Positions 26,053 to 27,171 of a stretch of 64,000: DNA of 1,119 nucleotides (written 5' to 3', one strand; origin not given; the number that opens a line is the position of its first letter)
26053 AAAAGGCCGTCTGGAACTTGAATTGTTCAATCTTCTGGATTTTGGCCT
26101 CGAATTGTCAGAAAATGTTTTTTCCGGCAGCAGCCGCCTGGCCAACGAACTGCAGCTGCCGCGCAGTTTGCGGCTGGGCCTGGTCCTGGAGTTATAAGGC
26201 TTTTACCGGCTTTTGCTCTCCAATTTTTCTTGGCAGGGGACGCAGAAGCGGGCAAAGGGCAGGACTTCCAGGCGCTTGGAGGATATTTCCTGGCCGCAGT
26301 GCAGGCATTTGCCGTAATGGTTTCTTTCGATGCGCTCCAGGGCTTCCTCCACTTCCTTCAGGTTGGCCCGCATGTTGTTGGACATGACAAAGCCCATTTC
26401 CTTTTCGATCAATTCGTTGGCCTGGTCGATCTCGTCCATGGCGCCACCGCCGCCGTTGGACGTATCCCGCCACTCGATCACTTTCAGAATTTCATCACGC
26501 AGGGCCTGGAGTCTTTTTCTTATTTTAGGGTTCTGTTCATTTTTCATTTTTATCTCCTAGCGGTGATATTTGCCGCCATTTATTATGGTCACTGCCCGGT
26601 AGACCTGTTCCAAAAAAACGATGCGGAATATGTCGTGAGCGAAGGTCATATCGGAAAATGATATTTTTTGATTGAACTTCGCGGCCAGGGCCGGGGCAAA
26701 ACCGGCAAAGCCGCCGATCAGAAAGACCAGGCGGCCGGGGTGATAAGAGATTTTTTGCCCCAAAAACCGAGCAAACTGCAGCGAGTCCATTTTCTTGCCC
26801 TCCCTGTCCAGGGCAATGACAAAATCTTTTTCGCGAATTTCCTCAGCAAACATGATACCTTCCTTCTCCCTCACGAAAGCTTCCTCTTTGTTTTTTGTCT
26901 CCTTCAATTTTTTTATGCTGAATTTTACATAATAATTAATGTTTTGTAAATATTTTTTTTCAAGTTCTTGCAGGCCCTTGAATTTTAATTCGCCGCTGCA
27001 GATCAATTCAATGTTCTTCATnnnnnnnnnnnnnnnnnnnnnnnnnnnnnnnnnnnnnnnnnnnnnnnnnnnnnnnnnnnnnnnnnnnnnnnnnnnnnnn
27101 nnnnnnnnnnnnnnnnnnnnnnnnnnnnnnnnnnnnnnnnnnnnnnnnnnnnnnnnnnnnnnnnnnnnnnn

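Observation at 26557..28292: Sensor-less PspF-like sigma-54 activator wedged into the conserved rplU-rpmA-obg-nadD-rsfS-rlmH cluster, overlapping both neighbours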

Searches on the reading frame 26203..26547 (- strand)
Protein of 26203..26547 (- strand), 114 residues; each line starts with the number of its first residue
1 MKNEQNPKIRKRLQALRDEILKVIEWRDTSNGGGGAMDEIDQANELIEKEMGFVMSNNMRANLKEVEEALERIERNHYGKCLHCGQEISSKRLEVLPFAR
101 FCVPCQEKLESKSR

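Call 3: search_protein_families(library=pfam, proteins=[window:26203-26547:-], max_evalue=0.01)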
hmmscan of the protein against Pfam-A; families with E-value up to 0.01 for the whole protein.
window:26203-26547:- (114 aa): 1 family
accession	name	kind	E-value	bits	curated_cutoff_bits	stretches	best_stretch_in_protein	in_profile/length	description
PF01258.23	zf-dskA_traR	-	2e-11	44.1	24.9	1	78-110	3-35/36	Prokaryotic dksA/traR C4-type zinc finger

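Call 53: search_protein_families(library=ncbifam, proteins=[window:26203-26547:-], max_evalue=0.001)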
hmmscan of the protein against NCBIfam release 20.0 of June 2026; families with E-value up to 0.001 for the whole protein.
window:26203-26547:- (114 aa): 6 families
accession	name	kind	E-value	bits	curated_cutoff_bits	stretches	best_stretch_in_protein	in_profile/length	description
NF033459.1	DksA_like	equivalog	3.1e-20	72.5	105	1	35-112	35-112/113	RNA polymerase-binding protein DksA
TIGR02890.1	bacill_yteA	subfamily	1.2e-18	67.7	134.4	1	40-112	48-120/159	regulatory protein, yteA family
TIGR02420.1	dksA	equivalog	4.2e-16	59.3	115.5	1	1-108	1-110/110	RNA polymerase-binding protein DksA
TIGR02419.1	C4_traR_proteo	subfamily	1.5e-11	44.7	59.7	1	38-110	1-64/64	phage/conjugal plasmid C-4 type zinc finger protein, TraR family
NF008045.0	PRK10778.1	equivalog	1.2e-09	38.6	289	1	14-110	45-143/151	RNA polymerase-binding protein DksA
NF008243.0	PRK11019.1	equivalog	6.2e-06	26.5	96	1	65-112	25-70/88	DksA/TraR family C4-type zinc finger protein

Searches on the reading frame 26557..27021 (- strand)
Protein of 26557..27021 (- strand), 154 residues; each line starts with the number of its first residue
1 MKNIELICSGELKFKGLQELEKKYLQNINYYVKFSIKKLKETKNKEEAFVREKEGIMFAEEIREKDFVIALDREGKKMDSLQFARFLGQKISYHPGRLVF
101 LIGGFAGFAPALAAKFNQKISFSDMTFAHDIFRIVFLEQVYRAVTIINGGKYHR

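Call 3: search_protein_families(library=pfam, proteins=[window:26557-27021:-], max_evalue=0.01)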
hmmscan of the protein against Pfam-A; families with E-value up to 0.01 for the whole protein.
window:26557-27021:- (154 aa): 1 family
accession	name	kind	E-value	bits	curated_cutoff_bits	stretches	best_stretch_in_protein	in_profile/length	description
PF02590.22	SPOUT_MTase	-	2.1e-42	145.2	27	1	3-153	2-154/154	Predicted SPOUT methyltransferase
